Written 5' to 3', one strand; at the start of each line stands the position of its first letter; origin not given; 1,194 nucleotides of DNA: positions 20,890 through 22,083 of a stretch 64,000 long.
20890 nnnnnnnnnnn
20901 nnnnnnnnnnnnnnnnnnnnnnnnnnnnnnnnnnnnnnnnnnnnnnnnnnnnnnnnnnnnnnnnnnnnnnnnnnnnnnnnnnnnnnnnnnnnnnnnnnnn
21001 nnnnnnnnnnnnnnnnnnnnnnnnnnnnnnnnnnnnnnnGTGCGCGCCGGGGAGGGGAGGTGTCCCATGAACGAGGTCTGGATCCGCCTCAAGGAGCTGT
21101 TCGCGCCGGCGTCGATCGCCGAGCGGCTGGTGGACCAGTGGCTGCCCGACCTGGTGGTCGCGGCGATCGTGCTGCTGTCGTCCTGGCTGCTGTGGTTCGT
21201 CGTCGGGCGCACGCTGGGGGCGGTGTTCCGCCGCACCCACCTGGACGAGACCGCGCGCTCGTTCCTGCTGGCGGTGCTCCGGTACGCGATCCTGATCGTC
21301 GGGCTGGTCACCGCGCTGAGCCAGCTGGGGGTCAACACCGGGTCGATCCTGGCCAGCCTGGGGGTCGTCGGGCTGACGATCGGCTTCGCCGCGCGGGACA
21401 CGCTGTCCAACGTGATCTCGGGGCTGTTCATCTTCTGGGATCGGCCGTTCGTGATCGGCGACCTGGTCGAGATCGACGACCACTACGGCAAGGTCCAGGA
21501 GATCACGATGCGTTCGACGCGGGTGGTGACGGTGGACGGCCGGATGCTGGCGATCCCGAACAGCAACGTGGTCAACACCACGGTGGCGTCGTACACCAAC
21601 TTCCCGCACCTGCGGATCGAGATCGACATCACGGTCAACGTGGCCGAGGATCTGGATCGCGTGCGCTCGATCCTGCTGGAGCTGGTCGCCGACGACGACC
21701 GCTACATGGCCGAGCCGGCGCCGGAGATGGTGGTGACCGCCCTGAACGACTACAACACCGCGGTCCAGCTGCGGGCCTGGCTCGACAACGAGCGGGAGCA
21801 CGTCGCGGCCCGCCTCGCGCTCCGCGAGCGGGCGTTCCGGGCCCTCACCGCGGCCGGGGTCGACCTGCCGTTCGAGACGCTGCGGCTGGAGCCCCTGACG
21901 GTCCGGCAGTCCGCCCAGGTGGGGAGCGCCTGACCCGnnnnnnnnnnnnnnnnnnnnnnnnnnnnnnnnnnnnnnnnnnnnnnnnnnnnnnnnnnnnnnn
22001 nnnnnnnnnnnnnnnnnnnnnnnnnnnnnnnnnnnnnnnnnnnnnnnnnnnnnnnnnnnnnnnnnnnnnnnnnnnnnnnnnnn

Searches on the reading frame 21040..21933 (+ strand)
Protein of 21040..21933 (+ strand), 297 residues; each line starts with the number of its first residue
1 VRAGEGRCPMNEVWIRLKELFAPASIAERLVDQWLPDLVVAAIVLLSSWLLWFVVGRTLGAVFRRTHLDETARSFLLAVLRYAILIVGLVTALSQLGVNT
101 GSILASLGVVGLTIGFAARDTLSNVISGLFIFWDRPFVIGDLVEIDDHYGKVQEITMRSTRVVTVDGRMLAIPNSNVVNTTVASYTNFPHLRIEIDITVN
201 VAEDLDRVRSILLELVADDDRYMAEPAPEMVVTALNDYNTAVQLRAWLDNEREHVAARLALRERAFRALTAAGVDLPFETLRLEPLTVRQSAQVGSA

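Call 45: search_protein_families(library=pfam, proteins=[window:21040-21933:+], max_evalue=0.0001)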
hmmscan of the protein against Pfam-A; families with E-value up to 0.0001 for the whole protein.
window:21040-21933:+ (297 aa): 3 families
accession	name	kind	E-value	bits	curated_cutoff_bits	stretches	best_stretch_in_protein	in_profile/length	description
PF00924.24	MS_channel_2nd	-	9.3e-21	74.2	20.2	1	120-185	1-66/68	Mechanosensitive ion channel, beta-domain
PF21082.3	MS_channel_3rd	-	9.4e-10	39.2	21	1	193-275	1-87/88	Mechanosensitive ion channel MscS, C-terminal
PF21088.3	MS_channel_1st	-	2.7e-09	37.2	23.1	1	79-118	2-41/42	Mechanosensitive ion channel, transmembrane helices 2/3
